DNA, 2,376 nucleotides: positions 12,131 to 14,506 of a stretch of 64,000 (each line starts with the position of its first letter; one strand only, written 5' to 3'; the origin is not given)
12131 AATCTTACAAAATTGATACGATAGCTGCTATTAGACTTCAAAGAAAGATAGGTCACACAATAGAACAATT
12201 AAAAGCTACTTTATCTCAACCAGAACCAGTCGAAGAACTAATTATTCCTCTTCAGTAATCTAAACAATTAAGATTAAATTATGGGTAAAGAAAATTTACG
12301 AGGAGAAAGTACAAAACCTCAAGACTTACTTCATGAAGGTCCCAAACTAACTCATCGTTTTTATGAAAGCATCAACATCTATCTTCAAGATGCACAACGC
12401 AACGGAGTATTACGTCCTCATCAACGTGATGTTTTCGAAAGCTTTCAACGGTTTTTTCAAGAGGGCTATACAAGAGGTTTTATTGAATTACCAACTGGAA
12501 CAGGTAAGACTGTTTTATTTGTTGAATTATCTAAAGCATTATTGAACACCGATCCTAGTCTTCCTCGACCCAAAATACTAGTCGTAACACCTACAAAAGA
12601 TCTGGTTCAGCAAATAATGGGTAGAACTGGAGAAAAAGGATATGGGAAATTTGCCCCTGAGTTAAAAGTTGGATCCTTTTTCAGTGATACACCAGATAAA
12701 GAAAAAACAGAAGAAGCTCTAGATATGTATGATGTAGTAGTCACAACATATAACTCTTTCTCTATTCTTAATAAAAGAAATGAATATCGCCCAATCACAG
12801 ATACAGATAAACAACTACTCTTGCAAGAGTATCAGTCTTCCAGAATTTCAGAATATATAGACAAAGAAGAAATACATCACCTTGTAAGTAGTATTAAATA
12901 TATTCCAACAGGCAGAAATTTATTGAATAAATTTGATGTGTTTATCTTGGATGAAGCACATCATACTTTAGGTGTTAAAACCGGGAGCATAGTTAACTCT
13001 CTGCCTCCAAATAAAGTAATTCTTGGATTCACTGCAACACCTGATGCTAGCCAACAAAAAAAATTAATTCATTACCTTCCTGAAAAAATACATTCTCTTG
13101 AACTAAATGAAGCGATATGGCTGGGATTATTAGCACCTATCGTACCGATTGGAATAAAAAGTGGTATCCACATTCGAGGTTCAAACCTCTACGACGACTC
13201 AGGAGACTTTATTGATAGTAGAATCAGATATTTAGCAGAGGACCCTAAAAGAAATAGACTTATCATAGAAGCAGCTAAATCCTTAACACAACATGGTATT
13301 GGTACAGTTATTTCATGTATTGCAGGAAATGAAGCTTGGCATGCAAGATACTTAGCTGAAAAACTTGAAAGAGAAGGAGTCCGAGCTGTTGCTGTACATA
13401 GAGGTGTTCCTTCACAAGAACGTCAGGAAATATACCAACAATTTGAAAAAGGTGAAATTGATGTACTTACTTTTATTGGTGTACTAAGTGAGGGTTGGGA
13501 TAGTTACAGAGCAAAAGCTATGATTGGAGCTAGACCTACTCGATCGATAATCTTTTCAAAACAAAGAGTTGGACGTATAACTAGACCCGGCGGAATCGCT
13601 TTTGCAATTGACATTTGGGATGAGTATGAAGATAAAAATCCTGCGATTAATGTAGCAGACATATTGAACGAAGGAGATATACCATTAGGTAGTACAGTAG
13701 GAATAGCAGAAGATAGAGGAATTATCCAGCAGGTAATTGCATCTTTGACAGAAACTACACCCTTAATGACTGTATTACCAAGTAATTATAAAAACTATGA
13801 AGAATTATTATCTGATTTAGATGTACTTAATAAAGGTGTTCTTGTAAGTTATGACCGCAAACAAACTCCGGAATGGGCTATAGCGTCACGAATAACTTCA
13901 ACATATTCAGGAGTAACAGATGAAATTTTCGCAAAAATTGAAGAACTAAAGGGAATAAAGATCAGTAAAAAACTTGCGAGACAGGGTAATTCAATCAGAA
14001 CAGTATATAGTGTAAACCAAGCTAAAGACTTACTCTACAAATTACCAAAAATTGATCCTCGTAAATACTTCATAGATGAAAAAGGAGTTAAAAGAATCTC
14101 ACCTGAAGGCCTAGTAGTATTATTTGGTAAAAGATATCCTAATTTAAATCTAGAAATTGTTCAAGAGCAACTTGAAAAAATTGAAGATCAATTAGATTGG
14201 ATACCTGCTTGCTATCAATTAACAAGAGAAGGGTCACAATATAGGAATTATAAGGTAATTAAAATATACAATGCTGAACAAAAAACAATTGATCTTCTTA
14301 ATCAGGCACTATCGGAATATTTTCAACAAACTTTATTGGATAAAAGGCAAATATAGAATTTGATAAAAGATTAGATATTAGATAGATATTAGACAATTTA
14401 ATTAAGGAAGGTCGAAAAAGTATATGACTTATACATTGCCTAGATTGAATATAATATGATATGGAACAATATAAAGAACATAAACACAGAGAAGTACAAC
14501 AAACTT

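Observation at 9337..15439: Compact 5-gene cassette of hypothetical proteins built around an SF2 DEAH helicase: a candidate undescribed (defence-like?) system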

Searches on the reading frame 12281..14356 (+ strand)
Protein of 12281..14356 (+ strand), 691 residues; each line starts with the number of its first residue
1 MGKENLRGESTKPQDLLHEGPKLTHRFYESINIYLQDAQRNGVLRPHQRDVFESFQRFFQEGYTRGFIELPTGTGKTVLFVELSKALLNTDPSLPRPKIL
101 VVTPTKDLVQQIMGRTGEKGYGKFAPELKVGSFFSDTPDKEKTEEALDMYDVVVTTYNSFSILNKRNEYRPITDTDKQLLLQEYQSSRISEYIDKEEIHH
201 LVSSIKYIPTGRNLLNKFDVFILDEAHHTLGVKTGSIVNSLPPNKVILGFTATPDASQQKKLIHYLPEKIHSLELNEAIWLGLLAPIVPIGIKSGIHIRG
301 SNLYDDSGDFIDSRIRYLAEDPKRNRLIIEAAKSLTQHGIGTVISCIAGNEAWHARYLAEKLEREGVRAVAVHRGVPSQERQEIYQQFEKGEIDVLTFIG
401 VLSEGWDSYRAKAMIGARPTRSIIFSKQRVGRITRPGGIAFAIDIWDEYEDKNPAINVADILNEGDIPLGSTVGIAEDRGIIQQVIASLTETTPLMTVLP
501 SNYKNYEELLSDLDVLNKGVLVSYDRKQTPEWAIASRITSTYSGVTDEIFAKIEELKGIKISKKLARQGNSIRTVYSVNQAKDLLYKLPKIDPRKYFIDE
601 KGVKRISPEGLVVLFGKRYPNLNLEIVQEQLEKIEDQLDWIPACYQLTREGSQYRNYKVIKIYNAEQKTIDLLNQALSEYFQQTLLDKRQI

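Call 3: search_protein_families(library=pfam, proteins=[window:12281-14356:+], max_evalue=1)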
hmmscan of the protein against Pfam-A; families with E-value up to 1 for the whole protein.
window:12281-14356:+ (691 aa): 10 families
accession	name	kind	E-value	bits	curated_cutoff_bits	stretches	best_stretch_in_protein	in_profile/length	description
PF04851.21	ResIII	-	1.5e-24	87.2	22.5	1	43-255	3-163/164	Type III restriction enzyme, res subunit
PF00270.35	DEAD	-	2.8e-17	63.4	26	2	47-166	3-112/167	DEAD/DEAH box helicase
PF00271.37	Helicase_C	-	1.1e-11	45.4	23.5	1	357-437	30-110/110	Helicase conserved C-terminal domain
PF18766.7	SWI2_SNF2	-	3.5e-11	43.6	26.7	1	63-287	18-188/221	SWI2/SNF2 ATPase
PF13086.12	AAA_11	-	0.0012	19.1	27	1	66-118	20-74/257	AAA domain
PF00176.29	SNF2-rel_dom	-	0.004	16.7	24.9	1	72-187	26-115/290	SNF2-related domain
PF13401.12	AAA_22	-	0.095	13.5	27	0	71-122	13-64/130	AAA domain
PF05214.17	Baculo_p33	-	0.13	12.5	25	1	154-192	205-241/247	Baculovirus P33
PF09848.15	SLFN-g3_helicase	-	0.13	11.9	24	0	73-228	11-90/354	Schlafen group 3, DNA/RNA helicase domain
PF02602.20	HEM4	-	0.21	11.1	27.5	1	347-398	122-174/231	Uroporphyrinogen-III synthase HemD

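Call 4: search_protein_families(library=padloc, proteins=[window:12281-14356:+], max_evalue=1)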
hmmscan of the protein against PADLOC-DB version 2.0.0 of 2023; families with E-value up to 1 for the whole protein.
window:12281-14356:+ (691 aa): 24 families
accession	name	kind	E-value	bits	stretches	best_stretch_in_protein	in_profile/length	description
PDLC03659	mREase_IV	-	6.8e-18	61.9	2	196-435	311-552/945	Type IV methyl-directed restriction enzyme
PDLC02707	PbeA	-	4.3e-17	59.9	3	38-161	247-365/672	PbeA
PDLC02704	PbeA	-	8.8e-14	48.9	3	42-114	253-322/682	PbeA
PDLC03658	mREase_IV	-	6.2e-13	45.4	1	216-435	334-544/953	Type IV methyl-directed restriction enzyme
PDLC01439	typeIV_DinG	-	2e-11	41.3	1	45-115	17-78/575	CAS-IV-A; associated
PDLC02706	PbeA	-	9e-10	35.8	2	378-435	601-658/722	PbeA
PDLC02705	PbeA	-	1.2e-07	28.3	2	342-435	528-619/691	PbeA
PDLC02870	DpdF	-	1.1e-06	25.4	1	350-448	234-332/534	DpdF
PDLC01710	Cas3a1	-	1.3e-05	21.9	1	64-180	219-327/745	Cas3_1_CAS-I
PDLC03044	REase_I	-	1.3e-05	21.4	2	199-283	368-454/1034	Type I restriction enzyme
PDLC02861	DpdF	-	2.9e-05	20.6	1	342-447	242-344/611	DpdF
PDLC03597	REase_MTase_IIG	-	6.5e-05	18.6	1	38-233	162-338/1646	Type IIG restriction enzyme-methyltransferase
PDLC04140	mad8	-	0.0002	19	1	71-131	35-100/314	mads_8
PDLC02623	DrmD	-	0.00021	17.1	1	355-447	542-634/1040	DrmD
PDLC03928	PsyrT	-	0.00025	17.5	1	354-451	253-349/689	-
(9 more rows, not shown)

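Call 5: search_protein_families(library=ncbifam, proteins=[window:12281-14356:+], max_evalue=1)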
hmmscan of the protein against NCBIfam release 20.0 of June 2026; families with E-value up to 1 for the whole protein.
window:12281-14356:+ (691 aa): 33 families (the best 25 are shown)
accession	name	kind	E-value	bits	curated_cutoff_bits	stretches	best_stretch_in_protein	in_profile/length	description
NF053632.1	heli_RadD_YejH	equivalog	9.4e-13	47.3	720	2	318-434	229-340/573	DNA repair helicase RadD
TIGR04095.1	dnd_restrict_1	equivalog_domain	3.5e-12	46.1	600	3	44-113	9-71/451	DNA phosphorothioation system restriction enzyme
TIGR04121.1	DEXH_lig_assoc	equivalog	7.9e-08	30.5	850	1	44-172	14-137/804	ligase-associated DNA damage response DEXH box helicase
NF008394.0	PRK11192.1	equivalog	3.1e-07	29.6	507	2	70-115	47-94/441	ATP-dependent RNA helicase SrmB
NF008744.0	PRK11776.1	equivalog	6.8e-07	28.2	524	1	342-452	245-352/460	ATP-dependent RNA helicase DbpA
TIGR01054.1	rgy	equivalog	9.6e-07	26.7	471.7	2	333-401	323-384/1172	reverse gyrase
NF010337.0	PRK13766.1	equivalog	1e-06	27.2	610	2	67-112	34-75/781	Hef nuclease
TIGR00348.1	hsdR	subfamily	1.7e-06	26.9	284.55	2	219-282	373-440/674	HsdR family type I site-specific deoxyribonuclease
NF002340.1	PRK01297.1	equivalog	2e-06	26.9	564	2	335-406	244-313/372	ATP-dependent RNA helicase RhlB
NF045503.1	repair_heli_XPB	equivalog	3e-06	26.1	610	2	33-83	170-223/548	DNA repair helicase XPB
NF053636.1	DDHlcsCsdAPsy1082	equivalog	7.6e-06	24.7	890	1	310-446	216-347/512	DEAD/DEAH box helicase CsdA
NF046051.1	restrict_EcoAI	equivalog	8.1e-06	24.5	550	1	218-325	275-387/768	EcoAI/FtnUII family type I restriction enzme subunit R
TIGR00614.1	recQ_fam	subfamily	0.00012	21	219.8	1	326-447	211-331/470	RecQ family ATP-dependent DNA helicase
NF007882.0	PRK10590.1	equivalog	0.00034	19.7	743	1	355-407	258-310/456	ATP-dependent RNA helicase RhlE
NF053631.1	RNA_helic_CshA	equivalog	0.00034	19.6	646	1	358-407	253-302/434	degradosome RNA helicase CshA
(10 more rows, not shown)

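Call 6: search_protein_families(library=phrogs, proteins=[window:12281-14356:+], max_evalue=1)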
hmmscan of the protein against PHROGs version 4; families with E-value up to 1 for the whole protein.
window:12281-14356:+ (691 aa): 10 families
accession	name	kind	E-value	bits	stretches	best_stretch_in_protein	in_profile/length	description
phrog_16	-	DNA, RNA and nucleotide metabolism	3.8e-61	208.5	1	43-448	272-601/986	DNA helicase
phrog_9690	-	DNA, RNA and nucleotide metabolism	3.2e-16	60.2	1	208-451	31-271/306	DNA helicase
phrog_62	-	DNA, RNA and nucleotide metabolism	2.8e-13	49.3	2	43-254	696-849/1881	DNA helicase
phrog_2488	-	DNA, RNA and nucleotide metabolism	4.5e-07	30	1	40-115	15-90/579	DNA helicase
phrog_16259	-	DNA, RNA and nucleotide metabolism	0.00016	22.1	1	63-113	132-177/330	DNA helicase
phrog_325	-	DNA, RNA and nucleotide metabolism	0.0057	16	1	44-106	471-529/986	Dda-like helicase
phrog_38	-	head and packaging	0.0066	16.1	1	23-114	269-354/760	terminase large subunit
phrog_25471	-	unknown function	0.031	15.3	1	46-120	5-76/162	-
phrog_23807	-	unknown function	0.13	10.9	1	351-453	542-649/1053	-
phrog_26988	-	unknown function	0.23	13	0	14-33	64-83/126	-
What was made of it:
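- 12281..14356 (+): SF2 DEAH helicase, 691 aa. ResIII 1.5e-24, DEAD, Helicase_C and SWI2_SNF2 (call 3). phrog_16 'DNA helicase' 3.8e-61 (call 6).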
